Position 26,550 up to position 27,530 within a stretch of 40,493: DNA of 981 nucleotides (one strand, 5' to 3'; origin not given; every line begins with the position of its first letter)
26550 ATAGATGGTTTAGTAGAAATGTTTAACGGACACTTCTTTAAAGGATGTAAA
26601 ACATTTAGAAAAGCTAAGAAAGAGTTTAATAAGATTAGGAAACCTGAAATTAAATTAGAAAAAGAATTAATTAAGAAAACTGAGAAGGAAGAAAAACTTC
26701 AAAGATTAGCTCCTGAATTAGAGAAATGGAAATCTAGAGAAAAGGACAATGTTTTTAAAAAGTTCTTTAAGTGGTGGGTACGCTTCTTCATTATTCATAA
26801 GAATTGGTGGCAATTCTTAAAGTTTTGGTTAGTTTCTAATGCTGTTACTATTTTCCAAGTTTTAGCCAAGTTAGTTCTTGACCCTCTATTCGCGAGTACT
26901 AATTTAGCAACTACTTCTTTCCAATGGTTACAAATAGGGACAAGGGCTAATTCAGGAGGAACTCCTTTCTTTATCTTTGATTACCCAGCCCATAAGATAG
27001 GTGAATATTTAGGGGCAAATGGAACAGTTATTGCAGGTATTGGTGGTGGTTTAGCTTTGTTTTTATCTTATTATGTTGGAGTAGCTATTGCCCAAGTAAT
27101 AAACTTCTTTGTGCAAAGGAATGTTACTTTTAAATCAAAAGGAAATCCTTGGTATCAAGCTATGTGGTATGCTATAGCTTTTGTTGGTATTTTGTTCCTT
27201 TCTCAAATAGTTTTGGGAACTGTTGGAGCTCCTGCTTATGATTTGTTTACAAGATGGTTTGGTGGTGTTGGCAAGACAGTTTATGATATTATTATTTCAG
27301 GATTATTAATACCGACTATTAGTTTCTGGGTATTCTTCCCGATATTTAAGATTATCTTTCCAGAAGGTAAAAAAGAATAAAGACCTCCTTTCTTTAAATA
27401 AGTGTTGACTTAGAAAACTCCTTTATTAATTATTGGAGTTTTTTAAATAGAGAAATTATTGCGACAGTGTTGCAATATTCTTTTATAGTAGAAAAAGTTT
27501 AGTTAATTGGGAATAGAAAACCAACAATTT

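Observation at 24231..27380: GH3 exo-glycosidase fused to a GtrA-like membrane module: an architecture I cannot match to any described system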

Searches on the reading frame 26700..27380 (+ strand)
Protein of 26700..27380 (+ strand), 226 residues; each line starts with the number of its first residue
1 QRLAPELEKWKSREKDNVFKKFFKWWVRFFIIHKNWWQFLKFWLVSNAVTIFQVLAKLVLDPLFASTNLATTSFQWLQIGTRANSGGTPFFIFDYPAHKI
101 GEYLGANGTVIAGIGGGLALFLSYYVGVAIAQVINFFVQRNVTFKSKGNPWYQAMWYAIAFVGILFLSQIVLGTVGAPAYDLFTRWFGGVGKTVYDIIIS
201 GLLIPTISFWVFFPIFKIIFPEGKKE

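Call 3: search_protein_families(library=pfam, proteins=[window:26700-27380:+], max_evalue=1)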
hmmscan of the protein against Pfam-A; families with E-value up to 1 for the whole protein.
window:26700-27380:+ (226 aa): 1 family
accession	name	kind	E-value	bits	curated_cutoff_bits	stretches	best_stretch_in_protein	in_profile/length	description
PF04138.20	GtrA_DPMS_TM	-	0.00013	22.6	26.1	1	117-173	25-83/117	GtrA/DPMS, transmembrane domain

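Call 24: find_related_loci(query=A2, collection=genome_contigs, flank=8000)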
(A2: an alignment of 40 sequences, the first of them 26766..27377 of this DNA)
Query A2 (204 aa) in genome_contigs; peptide patterns used: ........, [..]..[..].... (x = any residue, [..] = any of these).
599 stretches matched a pattern (row limit reached: there are more); 347 encode a relative of the query (tblastn E <= 1e-3); the best 80 are kept; 80 distinct loci.
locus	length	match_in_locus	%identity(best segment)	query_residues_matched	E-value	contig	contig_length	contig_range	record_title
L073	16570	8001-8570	44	4-203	8e-43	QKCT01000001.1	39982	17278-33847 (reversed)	MAG: Bacillota bacterium isolate SZUA-431 scaffold_1784, whole genome shotgun sequence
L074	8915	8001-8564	44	2-200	5e-43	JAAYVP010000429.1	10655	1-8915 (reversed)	MAG: Brooklawnia sp. isolate AS27yjCOA_64 185864_AS27, whole genome shotgun sequence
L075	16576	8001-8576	44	2-204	1e-42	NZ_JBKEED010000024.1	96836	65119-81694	MAG: Demequina sp. isolate VLC_003 k251_2574659, whole genome shotgun sequence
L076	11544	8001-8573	42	2-203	1e-42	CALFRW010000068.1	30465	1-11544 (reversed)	MAG TPA_asm: uncultured Haloplasmataceae bacterium isolate SRR1562003_bin.56_CONCOCT_v1.1_MAG genome assembly, contig: E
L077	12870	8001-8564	44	4-204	4e-42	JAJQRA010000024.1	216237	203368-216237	Lachnospiraceae bacterium ZAX-1 NODE_7_length_216237_cov_33.4583, whole genome shotgun sequence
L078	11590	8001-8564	44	2-200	4e-42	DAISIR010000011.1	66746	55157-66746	MAG TPA_asm: Brooklawnia sp. isolate CTOTU7611 NODE_884_length_66746_cov_138.055480, whole genome shotgun sequence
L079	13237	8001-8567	44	4-204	7e-42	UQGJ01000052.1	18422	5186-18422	uncultured Clostridiales bacterium isolate UMGS260 genome assembly, contig: NODE_983_length_18422_cov_17.800076, whole g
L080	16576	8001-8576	45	4-204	4e-42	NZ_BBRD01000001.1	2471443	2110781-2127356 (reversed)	Demequina aestuarii strain NBRC 106260, whole genome shotgun sequence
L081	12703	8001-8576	45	4-204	1e-41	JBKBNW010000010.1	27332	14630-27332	MAG: Demequina sp. isolate 21H_022.bin.27 NODE_10_length_27332_cov_6.294808, whole genome shotgun sequence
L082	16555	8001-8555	44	2-198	3e-41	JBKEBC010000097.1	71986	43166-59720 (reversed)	MAG: Beutenbergiaceae bacterium isolate VLC_082 k121_8437166, whole genome shotgun sequence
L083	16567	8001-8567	42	4-204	5e-41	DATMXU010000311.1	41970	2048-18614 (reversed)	MAG TPA_asm: Pseudoflavonifractor sp. isolate SMAG_U13128 k141_10767, whole genome shotgun sequence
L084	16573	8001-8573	43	4-203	1e-40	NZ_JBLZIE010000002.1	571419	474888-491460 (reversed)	Demequina sp. SO4-13 Scaffold2, whole genome shotgun sequence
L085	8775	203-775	43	4-203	1e-40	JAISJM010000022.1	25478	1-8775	MAG: Eubacteriales Family XIII. Incertae Sedis bacterium isolate Hs463_bin117 k119_2244966, whole genome shotgun sequenc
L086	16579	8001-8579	44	2-202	3e-40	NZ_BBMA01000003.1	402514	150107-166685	Demequina silvatica strain NBRC 109395, whole genome shotgun sequence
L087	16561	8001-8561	43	2-200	3e-40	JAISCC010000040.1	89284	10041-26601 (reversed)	MAG: Treponema sp. isolate Gx481_bin52 k119_4081274, whole genome shotgun sequence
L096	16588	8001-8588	42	2-204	3e-38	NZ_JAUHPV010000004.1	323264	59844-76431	Demequina zhanjiangensis strain SYSU T00b26 4, whole genome shotgun sequence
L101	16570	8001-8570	41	4-204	5e-38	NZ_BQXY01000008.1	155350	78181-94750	Clostridium folliculivorans strain D1-1 sequence08, whole genome shotgun sequence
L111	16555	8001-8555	43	4-200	6e-37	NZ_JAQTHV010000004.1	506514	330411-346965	Bifidobacterium sp. ESL0784 NODE_4_length_506514_cov_162.936855, whole genome shotgun sequence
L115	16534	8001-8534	42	16-200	3e-37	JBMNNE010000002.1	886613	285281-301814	MAG: Acholeplasmataceae bacterium isolate SBF912LR0HQ0205 contig_38709, whole genome shotgun sequence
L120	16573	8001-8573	44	2-204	2e-36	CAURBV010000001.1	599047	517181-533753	MAG TPA_asm: uncultured Paenibacillaceae bacterium isolate ERR9968876_bin.7_MetaWRAP_v1.3_MAG genome assembly, contig: E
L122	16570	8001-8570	43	2-202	3e-36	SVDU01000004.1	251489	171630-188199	MAG: Paenibacillaceae bacterium isolate SIG288 NODE_69_length_251489_cov_9.408191, whole genome shotgun sequence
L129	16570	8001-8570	43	2-202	3e-36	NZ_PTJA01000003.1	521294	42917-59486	Lacrimispora xylanisolvens strain DSM 3808 Ga0170443_103, whole genome shotgun sequence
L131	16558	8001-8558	43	4-200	7e-36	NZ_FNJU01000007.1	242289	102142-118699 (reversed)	Litchfieldia salsa strain IBRC-M10078, whole genome shotgun sequence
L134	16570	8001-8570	43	2-202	5e-36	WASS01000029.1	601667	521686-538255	MAG: Hungatella sp. isolate SA7853_bin5 NODE_5_length_601667_cov_51.556327, whole genome shotgun sequence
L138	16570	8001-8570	43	2-202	5e-36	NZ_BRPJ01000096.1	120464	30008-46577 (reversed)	Lacrimispora amygdalina strain DSM 12857 sequence096, whole genome shotgun sequence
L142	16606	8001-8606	41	2-204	9e-36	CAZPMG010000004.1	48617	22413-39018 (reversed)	MAG TPA_asm: uncultured Clostridia bacterium isolate binchicken_co173_366 genome assembly, contig: NODE_2446_length_4861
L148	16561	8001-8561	42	2-200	1e-35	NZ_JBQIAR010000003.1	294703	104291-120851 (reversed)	Cellulomonas soli strain GMG1681 NODE_3_length_294757_cov_104.863157, whole genome shotgun sequence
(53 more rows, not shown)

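Call 25: search_protein_families(library=pfam, alignment_id=A2, max_evalue=0.01)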
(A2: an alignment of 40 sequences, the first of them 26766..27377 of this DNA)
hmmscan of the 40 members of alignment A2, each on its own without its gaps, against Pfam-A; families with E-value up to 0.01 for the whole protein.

A. member 1, window:26766-27377:+ (204 aa): 1 family
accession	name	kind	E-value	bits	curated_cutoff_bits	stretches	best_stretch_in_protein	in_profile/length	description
PF04138.20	GtrA_DPMS_TM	-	9.1e-05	23.1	26.1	1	95-151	25-83/117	GtrA/DPMS, transmembrane domain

B. families by the number of members that match (of 40 scanned): 2 families
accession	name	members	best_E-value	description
PF04138.20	GtrA_DPMS_TM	40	1.2e-09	GtrA/DPMS, transmembrane domain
PF01061.29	ABC2_membrane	2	0.00033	ABC-2 type transporter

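Call 33: search_solved_structures(query=A2, max_evalue=10, show_alignments=2)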
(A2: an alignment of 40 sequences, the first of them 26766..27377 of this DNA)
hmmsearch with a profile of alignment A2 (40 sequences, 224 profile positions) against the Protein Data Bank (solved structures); distinct sequences matched with E-value up to 10: 0.

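Call 46: predict_structure(alignment_id=A3)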
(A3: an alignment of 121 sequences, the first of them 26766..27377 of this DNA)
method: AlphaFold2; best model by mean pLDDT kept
length: 204 residues; sequences in the alignment: 121
mean_pLDDT: 88.5   pTM: 0.80
mean pLDDT of the five models: 88.5, 86.5, 83.8, 83.8, 83.4
residues with pLDDT >= 90: 118; 70-90: 82; 50-70: 3; < 50: 1
segments of 3 or more residues with pLDDT < 50: none
pLDDT, mean of each block of 10 residues (from residue 1): 88 92 93 92 94 90 81 86 76 89 94 95 94 96 88 83 88 81 86 93 57
secondary structure, 60 per line:
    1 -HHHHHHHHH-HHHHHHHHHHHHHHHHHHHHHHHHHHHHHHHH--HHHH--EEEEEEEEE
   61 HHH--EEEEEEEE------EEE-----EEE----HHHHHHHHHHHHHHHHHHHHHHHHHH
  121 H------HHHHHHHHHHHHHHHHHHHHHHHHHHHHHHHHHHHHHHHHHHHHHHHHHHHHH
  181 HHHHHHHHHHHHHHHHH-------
elements in order: H2-10 H12-43 H46-49 E52-60 E66-73 E80-82 E88-90 H95-121 H128-197

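Call 48: fold_search(model_id=the predicted structure, library=pdb)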
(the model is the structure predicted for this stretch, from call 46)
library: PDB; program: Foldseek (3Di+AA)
matches with E <= 10: 29; with E <= 0.001: 0
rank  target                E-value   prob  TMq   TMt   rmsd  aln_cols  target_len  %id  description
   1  7uj2_A                1.4e+00  0.06  0.17  0.20  12.2       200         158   12  OspC Type B (released 2023-04-05)
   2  6su4_A                1.6e+00  0.04  0.17  0.14  18.0       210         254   16  Crystal structure of the 48C12 heliorhodopsin in the blue form at pH 4.3 (released 2019-12-11)
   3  6su4_X                2.1e+00  0.04  0.18  0.16  16.3       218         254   15  Crystal structure of the 48C12 heliorhodopsin in the blue form at pH 4.3 (released 2019-12-11)
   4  6su3_X                2.4e+00  0.03  0.19  0.16  16.0       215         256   16  Crystal structure of the 48C12 heliorhodopsin in the violet form at pH 8.8 (released 2019-12-11)
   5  9ep0                  2.5e+00  0.28  0.37  0.24   8.7       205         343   12  Dolichyl phosphate mannose synthase in complex with donor (GDP-Man) and traces of acceptor (Dol55P) and product (Dol55P- (released 2025-10-01)
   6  6is6                  3.0e+00  0.03  0.16  0.13  17.2       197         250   16  Crystal structure of Thermoplasmatales archaeon heliorhodopsin (released 2019-09-25)
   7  7bml_C                3.5e+00  0.04  0.18  0.21  12.6       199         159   13  Crystal structure of outer surface protein C (OspC) from Borrelia burgdorferi (released 2021-02-10)
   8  5guf                  4.4e+00  0.05  0.22  0.26  13.1       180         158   11  Structural insight into an intramembrane enzyme for archaeal membrane lipids biosynthesis (released 2017-10-11)
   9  6p5w                  4.4e+00  0.03  0.14  0.09  14.8       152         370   14  Structure of DCN1 bound to 3-methyl-N-((4S,5S)-3-methyl-6-oxo-1-phenyl-4-(p-tolyl)-4,5,6,7-tetrahydro-1H-pyrazolo[3,4-b] (released 2019-09-11)
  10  6j3y_B                4.4e+00  0.02  0.16  0.09  19.4       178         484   15  Structure of C2S2-type PSII-FCPII supercomplex from diatom (released 2019-08-07)
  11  8qrs                  5.8e+00  0.01  0.15  0.08  20.1       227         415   18  ASCT2 protomer in lipid nanodiscs with bound glutamine and Na+ ions in the intermediate outward-facing state (iOFS-up) (released 2024-08-14)
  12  8qrp                  5.8e+00  0.01  0.16  0.08  21.9       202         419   17  ASCT2 protomer in lipid nanodiscs with bound glutamine and Na+ ions in the outward-facing state (OFS.1) (released 2024-08-14)
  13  9rms_G                6.1e+00  0.01  0.11  0.12  19.4       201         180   12  GluA4 in complex with TARP-2, Resting II state, structure of TMD/LBD domains (released 2025-09-24)
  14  7awq                  6.1e+00  0.01  0.12  0.07  20.6       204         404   16  Structure of the thermostabilized EAAT1 cryst-E386Q mutant in complex with L-ASP, sodium ions and the allosteric inhibit (released 2021-10-13)
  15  5aa6_B                6.5e+00  0.04  0.15  0.07   9.6        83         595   17  Homohexameric Structure of the second Vanadate-Dependent Bromoperoxidase (AnII) from Ascophyllum nodosum (released 2016-08-03)
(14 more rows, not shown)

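Call 52: fold_search(model_id=the predicted structure, library=viral)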
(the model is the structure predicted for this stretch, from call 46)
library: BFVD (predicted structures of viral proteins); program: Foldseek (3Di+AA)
matches with E <= 10: 64; with E <= 0.001: 0
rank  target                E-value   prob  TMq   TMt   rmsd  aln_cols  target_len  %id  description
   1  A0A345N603            1.4e+00  0.04  0.14  0.16  22.2       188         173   11  (no name in the UniProt tables at hand)
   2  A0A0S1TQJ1            2.1e+00  0.11  0.24  0.08  12.3       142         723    6  Primase associated factor [Elephant endotheliotropic herpesvirus 4]
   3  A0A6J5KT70            2.1e+00  0.06  0.18  0.16  14.9       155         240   10  Uncharacterized protein [uncultured Caudovirales phage]
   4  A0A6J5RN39            2.6e+00  0.06  0.12  0.09  11.5        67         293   18  Uncharacterized protein [uncultured Caudovirales phage]
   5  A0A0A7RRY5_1          2.9e+00  0.03  0.14  0.04  22.1       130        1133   16  Polyprotein [Alternaria brassicicola endornavirus 1]
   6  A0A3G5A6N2            3.1e+00  0.03  0.14  0.18  13.1       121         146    8  Transmembrane protein [Hyperionvirus sp.]
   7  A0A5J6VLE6            3.3e+00  0.05  0.22  0.20  12.7       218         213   10  Uncharacterized protein [Megaviridae environmental sample]
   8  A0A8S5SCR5            3.3e+00  0.04  0.16  0.22  13.8       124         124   11  Putative tail-component [Siphoviridae sp. ctt1f11]
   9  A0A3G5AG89            3.4e+00  0.03  0.14  0.08  14.4        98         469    7  Transcription factor TFIID [Solumvirus sp.]
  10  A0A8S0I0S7            3.4e+00  0.03  0.12  0.11  11.7        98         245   12  (no name in the UniProt tables at hand)
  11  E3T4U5                3.6e+00  0.04  0.22  0.19  16.3       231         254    8  Uncharacterized protein [Cafeteria roenbergensis virus (strain BV-PW1)]
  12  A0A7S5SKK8            4.1e+00  0.04  0.16  0.05  13.7       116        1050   16  (no name in the UniProt tables at hand)
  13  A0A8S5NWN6            4.1e+00  0.02  0.09  0.14  14.8        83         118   13  Uncharacterized protein [Siphoviridae sp. ctTnV63]
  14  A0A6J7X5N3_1          4.3e+00  0.06  0.24  0.04  21.8       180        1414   11  Uncharacterized protein [uncultured Caudovirales phage]
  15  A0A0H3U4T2            4.3e+00  0.03  0.18  0.21  11.1       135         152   10  Tail protein [Staphylococcus phage 3MRA]
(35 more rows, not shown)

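Call 54: search_protein_families(library=pfam, proteins=[L080:70-1734:+, L129:11322-11909:+, L138:8714-9373:+, L138:12559-14298:+, L122:9758-11038:+, L120:11121-11447:+, L134:12207-12716:+, L148:1320-2222:-, L096:11074-11943:+, L101:1168-2064:+], max_evalue=0.001)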
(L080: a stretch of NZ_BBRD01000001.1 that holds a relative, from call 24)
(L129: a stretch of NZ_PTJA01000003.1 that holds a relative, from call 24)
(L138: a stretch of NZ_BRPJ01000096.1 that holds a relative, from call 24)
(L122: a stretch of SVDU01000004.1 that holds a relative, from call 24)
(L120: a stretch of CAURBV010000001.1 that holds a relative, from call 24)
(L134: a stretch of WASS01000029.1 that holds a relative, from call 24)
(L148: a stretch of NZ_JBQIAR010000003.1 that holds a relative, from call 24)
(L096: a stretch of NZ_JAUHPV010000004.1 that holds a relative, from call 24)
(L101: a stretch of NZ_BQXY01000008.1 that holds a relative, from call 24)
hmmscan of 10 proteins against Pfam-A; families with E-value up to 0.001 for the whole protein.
L080:70-1734:+ (554 aa): 2 families
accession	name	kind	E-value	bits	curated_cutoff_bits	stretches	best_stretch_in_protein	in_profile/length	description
PF00933.27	Glyco_hydro_3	-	1.3e-24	87.7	27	1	4-242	109-314/316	Glycosyl hydrolase family 3 N terminal domain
PF01915.27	Glyco_hydro_3_C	-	1.1e-10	42.2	31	1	446-548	102-200/200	Glycosyl hydrolase family 3 C-terminal domain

L129:11322-11909:+ (195 aa): 1 family
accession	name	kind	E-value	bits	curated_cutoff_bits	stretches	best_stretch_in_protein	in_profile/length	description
PF02586.19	SRAP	-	6.5e-37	127.6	27.1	1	1-175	1-191/214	SOS response associated peptidase (SRAP)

L138:8714-9373:+ (219 aa): 0 families

L138:12559-14298:+ (579 aa): 3 families
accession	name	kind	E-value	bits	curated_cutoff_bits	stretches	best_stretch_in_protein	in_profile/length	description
PF00664.28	ABC_membrane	-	3.6e-46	158.5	28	1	16-286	2-274/274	ABC transporter transmembrane region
PF00005.33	ABC_tran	-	2.2e-32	113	25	1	351-500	1-137/137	ABC transporter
PF02463.25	SMC_N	-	0.00065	19.6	40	0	391-541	110-210/220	RecF/RecN/SMC N terminal domain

L122:9758-11038:+ (426 aa): 4 families
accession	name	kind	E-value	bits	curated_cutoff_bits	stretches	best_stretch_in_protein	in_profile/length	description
PF00817.25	IMS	-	4.7e-40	137.3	23.2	1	8-163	1-148/148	impB/mucB/samB family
PF11799.13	IMS_C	-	3.6e-26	92.1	20.7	1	251-359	2-109/109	impB/mucB/samB family C-terminal domain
PF21999.2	IMS_HHH_1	-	2.6e-06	28.2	27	1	193-239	6-53/53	DNA polymerase-iota, thumb domain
PF11798.14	IMS_HHH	-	1.4e-05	25.5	24.4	1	176-206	2-32/32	IMS family HHH motif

L120:11121-11447:+ (108 aa): 0 families

L134:12207-12716:+ (169 aa): 10 families
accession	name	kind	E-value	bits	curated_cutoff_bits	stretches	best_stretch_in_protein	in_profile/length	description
PF01047.28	MarR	-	7e-15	55.1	24.6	1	50-104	3-57/59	MarR family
PF12802.13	MarR_2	-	2.1e-13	50.7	27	1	47-104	2-60/61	MarR family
PF13412.12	HTH_24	-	1.5e-09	37.7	21.9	1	52-95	5-48/48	Winged helix-turn-helix DNA-binding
PF13601.12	HTH_34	-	1e-08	35.7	27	1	54-120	4-71/80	Winged helix DNA-binding domain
PF22381.2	Staph_reg_Sar_Rot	-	4.4e-08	33.6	27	1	49-119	13-83/85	Transcriptional regulator SarA/Rot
PF13463.12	HTH_27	-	8.1e-08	32.9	22.2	1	50-114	3-68/68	Winged helix DNA-binding domain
PF08279.18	HTH_11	-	2e-07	31.2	25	1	52-93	2-44/55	HTH domain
PF01325.25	Fe_dep_repress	-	3.7e-07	30.7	26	1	54-94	12-52/60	Iron dependent repressor, N-terminal DNA binding domain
PF08220.18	HTH_DeoR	-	0.00015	21.8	21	1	52-97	2-47/57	DeoR-like helix-turn-helix domain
PF13730.12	HTH_36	-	0.0003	20.9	25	1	63-94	24-55/55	Helix-turn-helix domain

L148:1320-2222:- (300 aa): 0 families

L096:11074-11943:+ (289 aa): 0 families

L101:1168-2064:+ (298 aa): 2 families
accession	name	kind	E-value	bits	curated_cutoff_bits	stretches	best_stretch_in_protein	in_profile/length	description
PF03466.25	LysR_substrate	-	5.6e-26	91.7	28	1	93-290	8-207/209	LysR substrate binding domain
PF00126.33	HTH_1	-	6.3e-16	58.5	26.6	1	4-62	2-60/60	Bacterial regulatory helix-turn-helix protein, lysR family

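Call 73: search_protein_families(library=ncbifam, proteins=[L148:5500-7920:+, L111:6379-7962:+, L131:5542-7905:+], max_evalue=0.00001)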
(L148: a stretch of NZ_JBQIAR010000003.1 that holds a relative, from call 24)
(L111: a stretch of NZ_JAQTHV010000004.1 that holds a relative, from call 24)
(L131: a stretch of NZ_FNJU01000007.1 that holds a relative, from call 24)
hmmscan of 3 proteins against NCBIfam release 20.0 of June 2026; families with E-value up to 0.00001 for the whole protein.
L148:5500-7920:+ (807 aa): 8 families
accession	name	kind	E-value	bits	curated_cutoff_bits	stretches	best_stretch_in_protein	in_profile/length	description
NF041610.1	alph_arabinopyran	equivalog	3.4e-223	743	1300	1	10-658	1-655/738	exo-alpha-(1->6)-L-arabinopyranosidase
NF052330.1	BetGlucosiCelf0468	equivalog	1.8e-140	469.7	1300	2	9-362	3-368/817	beta-d-glucosidase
NF052329.1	XyloArabinsidase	equivalog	9e-81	272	1050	1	66-660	107-735/750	beta-xylosidase/alpha-l-arabinosidase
NF041776.1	xylosidase_Xyl3A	equivalog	4.8e-71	239.8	1250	2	417-647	613-838/846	xylan 1,4-beta-xylosidase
NF011678.0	PRK15098.1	equivalog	6.5e-70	236.5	666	2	386-650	488-759/765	beta-glucosidase BglX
NF052331.1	Bet13-16Glucosase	equivalog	1.3e-67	228.5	1330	2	65-346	91-405/750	exo-beta-d-1,3/1,6-glucosidase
NF041579.1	betaxyl_Flavo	equivalog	6.8e-67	226.2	1350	2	298-644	348-702/716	beta-xylosidase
NF003740.0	PRK05337.1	equivalog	1.8e-12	47.1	207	1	83-231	98-250/340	beta-N-acetylhexosaminidase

L111:6379-7962:+ (528 aa): 0 families

L131:5542-7905:+ (788 aa): 11 families
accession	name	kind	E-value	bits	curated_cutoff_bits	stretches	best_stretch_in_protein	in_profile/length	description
NF041463.1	GalB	equivalog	5.8e-107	358.5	900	2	17-400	98-514/869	beta-galactosidase GalB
NF041462.1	GalA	equivalog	1.4e-94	317.8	900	2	20-402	47-441/763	beta-galactosidase GalA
NF007538.0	PRK10150.1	equivalog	3.1e-44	151.3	544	2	129-402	167-455/607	beta-glucuronidase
NF050095.1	BetGlucuronLacZ4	equivalog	8.1e-42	143.2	950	1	3-400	17-441/666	beta-glucuronidase LacZ4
NF052611.1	beta_gal_Bga2A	equivalog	5.8e-40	137.1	999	1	54-395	117-481/1007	beta-galactosidase, LacZ type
NF007666.0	PRK10340.1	equivalog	3.5e-35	121.1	1284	1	53-394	112-472/1030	beta-galactosidase subunit alpha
NF049891.1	Bet1-4galacdseBT4156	equivalog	2.5e-34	118.3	1700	1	53-366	80-408/946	exo-beta-1,4-galactosidase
NF041100.1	betagal_LacZ_Ttogales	equivalog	7.5e-32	110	2000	1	53-394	111-465/1090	beta-galactosidase LacZ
NF007074.0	PRK09525.1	subfamily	8.8e-26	89.9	1221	1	66-394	137-485/1027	beta-galactosidase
NF049877.1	GlucurArabfur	equivalog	7e-25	86.8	1800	1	52-367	424-771/1400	beta-d-glucuronidase/beta-L-arabinofuranosidase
NF049890.1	Bet1-4galacdseBT4151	equivalog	6.2e-19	67.4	1500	1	139-396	219-475/952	exo-beta-1,4-galactosidase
